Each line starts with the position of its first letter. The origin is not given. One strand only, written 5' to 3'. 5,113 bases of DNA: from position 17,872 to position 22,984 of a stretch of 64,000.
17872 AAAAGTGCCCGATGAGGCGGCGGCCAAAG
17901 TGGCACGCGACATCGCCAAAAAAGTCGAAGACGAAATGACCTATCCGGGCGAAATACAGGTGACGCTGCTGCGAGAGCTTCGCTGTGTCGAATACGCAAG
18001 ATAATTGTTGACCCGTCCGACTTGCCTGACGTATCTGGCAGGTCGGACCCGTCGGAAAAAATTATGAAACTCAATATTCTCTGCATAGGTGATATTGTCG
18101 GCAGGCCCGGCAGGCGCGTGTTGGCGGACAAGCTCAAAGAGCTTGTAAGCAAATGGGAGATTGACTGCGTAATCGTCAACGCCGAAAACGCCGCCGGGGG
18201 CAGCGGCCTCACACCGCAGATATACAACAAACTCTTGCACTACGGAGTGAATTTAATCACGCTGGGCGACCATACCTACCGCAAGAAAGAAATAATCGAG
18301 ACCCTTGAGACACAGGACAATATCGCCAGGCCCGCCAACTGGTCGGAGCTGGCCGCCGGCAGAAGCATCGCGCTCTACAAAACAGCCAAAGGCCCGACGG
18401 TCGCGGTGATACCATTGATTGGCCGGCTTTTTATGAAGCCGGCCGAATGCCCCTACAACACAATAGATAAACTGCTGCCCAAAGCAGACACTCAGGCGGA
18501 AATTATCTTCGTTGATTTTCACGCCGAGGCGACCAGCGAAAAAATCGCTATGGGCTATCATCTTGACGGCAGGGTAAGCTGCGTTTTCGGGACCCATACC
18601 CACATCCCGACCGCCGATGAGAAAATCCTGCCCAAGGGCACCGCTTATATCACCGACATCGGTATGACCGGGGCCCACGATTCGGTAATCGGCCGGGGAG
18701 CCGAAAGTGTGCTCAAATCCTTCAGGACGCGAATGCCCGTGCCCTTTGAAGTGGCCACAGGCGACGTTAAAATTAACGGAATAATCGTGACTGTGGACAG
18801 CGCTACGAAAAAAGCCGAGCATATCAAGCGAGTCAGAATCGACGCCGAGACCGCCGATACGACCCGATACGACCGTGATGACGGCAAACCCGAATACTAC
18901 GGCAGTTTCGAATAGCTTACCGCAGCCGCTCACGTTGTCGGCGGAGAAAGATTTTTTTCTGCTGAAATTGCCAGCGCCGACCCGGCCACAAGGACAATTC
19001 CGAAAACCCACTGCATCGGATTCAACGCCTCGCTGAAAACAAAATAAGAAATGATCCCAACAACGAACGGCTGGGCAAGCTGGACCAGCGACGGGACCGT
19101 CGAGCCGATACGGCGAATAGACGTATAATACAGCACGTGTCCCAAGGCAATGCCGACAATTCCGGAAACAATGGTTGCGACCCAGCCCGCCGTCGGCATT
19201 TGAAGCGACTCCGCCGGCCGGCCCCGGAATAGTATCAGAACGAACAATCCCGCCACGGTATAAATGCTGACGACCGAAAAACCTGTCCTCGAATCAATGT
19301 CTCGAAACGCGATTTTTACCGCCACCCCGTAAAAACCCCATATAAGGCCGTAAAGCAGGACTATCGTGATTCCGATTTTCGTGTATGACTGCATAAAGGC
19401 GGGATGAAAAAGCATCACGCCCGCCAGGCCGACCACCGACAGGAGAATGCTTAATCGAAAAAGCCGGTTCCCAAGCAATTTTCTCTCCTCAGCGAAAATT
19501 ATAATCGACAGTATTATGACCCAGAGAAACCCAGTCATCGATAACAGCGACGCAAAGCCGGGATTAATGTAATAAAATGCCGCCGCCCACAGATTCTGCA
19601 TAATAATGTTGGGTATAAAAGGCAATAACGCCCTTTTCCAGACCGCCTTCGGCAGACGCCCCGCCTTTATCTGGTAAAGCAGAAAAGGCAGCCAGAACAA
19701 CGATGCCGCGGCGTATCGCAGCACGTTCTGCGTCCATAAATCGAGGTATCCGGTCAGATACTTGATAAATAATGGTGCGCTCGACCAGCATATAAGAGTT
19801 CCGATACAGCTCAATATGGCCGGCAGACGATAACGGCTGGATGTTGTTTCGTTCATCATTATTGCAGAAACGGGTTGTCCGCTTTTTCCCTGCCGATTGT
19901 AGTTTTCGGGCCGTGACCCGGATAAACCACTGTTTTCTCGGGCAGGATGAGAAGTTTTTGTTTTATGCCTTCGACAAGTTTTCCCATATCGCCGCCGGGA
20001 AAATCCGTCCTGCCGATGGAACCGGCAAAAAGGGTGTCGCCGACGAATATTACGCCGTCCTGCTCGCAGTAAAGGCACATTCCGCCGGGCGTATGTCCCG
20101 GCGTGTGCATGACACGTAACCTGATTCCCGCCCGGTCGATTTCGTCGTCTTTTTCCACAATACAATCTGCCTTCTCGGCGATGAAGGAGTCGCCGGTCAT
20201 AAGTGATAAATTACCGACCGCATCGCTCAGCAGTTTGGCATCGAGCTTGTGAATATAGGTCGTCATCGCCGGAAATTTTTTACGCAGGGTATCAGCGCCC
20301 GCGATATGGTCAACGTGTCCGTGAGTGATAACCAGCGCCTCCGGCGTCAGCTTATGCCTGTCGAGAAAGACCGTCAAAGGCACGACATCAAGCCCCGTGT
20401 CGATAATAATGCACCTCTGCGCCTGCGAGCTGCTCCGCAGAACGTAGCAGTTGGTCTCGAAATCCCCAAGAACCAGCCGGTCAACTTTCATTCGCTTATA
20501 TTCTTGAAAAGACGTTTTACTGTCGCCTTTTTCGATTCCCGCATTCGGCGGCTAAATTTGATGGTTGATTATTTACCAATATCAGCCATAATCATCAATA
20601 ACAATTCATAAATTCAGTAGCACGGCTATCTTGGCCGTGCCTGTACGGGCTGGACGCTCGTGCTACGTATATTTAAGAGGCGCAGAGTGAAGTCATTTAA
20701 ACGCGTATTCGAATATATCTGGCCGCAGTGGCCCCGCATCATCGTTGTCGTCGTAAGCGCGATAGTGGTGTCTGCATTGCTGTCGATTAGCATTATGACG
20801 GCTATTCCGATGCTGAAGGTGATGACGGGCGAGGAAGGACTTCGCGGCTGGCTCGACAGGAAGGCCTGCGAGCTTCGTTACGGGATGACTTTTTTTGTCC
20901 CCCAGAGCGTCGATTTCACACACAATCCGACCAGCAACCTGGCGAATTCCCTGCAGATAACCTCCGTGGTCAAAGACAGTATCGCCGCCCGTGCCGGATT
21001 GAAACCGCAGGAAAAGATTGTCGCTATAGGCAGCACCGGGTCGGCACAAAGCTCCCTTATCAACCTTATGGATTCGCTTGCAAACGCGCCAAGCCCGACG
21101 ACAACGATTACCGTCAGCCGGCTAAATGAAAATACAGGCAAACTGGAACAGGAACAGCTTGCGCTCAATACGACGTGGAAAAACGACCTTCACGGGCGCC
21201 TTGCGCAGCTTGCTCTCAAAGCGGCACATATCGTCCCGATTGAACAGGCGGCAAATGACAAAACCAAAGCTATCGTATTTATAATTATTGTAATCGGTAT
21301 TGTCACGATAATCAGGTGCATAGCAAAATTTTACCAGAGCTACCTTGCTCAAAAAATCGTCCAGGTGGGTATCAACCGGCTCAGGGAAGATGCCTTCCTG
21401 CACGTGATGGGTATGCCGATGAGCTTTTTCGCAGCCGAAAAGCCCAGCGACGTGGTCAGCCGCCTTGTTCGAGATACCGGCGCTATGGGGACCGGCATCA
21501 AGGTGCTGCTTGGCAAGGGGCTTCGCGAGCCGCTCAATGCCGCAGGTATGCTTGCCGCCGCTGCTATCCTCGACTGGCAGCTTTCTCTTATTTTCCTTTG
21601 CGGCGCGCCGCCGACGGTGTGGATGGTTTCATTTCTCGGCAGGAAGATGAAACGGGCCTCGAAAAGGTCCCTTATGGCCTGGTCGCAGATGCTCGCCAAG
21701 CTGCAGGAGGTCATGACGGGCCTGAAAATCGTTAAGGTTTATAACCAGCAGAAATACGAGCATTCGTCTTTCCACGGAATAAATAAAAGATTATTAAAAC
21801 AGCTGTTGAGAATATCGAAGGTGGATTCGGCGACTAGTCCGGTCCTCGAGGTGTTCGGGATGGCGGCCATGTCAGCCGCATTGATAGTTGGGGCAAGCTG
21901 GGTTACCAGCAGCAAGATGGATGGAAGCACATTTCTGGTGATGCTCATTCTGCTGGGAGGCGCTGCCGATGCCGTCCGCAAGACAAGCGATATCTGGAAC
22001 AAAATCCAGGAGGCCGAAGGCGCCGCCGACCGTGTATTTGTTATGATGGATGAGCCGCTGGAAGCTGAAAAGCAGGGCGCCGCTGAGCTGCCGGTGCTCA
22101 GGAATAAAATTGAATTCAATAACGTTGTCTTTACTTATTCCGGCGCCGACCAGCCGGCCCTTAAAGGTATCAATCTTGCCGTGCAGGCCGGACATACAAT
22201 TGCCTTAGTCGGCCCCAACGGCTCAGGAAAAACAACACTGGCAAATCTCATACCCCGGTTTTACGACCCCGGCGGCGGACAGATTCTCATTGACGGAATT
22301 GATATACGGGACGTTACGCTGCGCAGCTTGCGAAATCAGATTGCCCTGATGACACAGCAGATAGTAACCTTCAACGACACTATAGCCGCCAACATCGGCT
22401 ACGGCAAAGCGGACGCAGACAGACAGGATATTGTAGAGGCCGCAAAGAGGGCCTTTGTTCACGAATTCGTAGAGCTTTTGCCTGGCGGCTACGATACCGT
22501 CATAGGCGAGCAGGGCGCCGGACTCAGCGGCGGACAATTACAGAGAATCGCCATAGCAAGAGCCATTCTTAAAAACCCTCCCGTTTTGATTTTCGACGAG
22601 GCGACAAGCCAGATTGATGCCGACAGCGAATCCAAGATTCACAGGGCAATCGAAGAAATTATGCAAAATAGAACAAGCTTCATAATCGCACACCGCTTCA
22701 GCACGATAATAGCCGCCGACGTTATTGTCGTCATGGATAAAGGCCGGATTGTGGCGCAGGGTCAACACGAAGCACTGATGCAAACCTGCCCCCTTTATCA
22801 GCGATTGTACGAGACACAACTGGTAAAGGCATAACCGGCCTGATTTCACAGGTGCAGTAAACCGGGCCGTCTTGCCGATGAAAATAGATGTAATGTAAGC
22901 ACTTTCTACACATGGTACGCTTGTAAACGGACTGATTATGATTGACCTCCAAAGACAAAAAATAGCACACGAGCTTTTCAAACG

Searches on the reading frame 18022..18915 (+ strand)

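Call 11: search_protein_families(library=pfam, proteins=[window:18022-18915:+], max_evalue=0.001)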
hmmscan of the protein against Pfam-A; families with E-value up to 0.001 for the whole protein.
window:18022-18915:+ (297 aa): 2 families
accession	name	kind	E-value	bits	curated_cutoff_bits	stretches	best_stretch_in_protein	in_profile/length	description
PF13277.11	YmdB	-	2.1e-102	342.2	27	1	20-271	1-253/253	YmdB-like protein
PF00149.33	Metallophos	-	8.2e-06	26.8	21.5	1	18-196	2-191/191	Calcineurin-like phosphoesterase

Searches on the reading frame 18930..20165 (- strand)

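Call 11: search_protein_families(library=pfam, proteins=[window:18930-20165:-], max_evalue=0.001)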
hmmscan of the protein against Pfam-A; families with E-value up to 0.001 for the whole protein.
window:18930-20165:- (411 aa): 1 family
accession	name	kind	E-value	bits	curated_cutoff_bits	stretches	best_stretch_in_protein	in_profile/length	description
PF00892.27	EamA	-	6.7e-29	101.3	28.2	2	264-399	2-133/135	EamA-like transporter family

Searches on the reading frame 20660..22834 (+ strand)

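Call 11: search_protein_families(library=pfam, proteins=[window:20660-22834:+], max_evalue=0.001)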
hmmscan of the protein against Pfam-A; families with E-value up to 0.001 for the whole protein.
window:20660-22834:+ (724 aa): 6 families
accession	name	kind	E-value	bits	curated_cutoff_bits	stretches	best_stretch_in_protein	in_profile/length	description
PF00664.28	ABC_membrane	-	4.9e-36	125.3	28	1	199-431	34-266/274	ABC transporter transmembrane region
PF00005.33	ABC_tran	-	2.8e-34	119.1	25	1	501-650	1-137/137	ABC transporter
PF02463.25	SMC_N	-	1.7e-07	31.3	40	0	621-692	136-211/220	RecF/RecN/SMC N terminal domain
PF17820.7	PDZ_6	-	2.4e-06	27.6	27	1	100-152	2-52/54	PDZ domain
PF01078.27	Mg_chelatase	-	3.7e-05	23.7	20.3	0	500-535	11-46/207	Magnesium chelatase, subunit ChlI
PF13401.12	AAA_22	-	0.00063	20.5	27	0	514-650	8-95/130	AAA domain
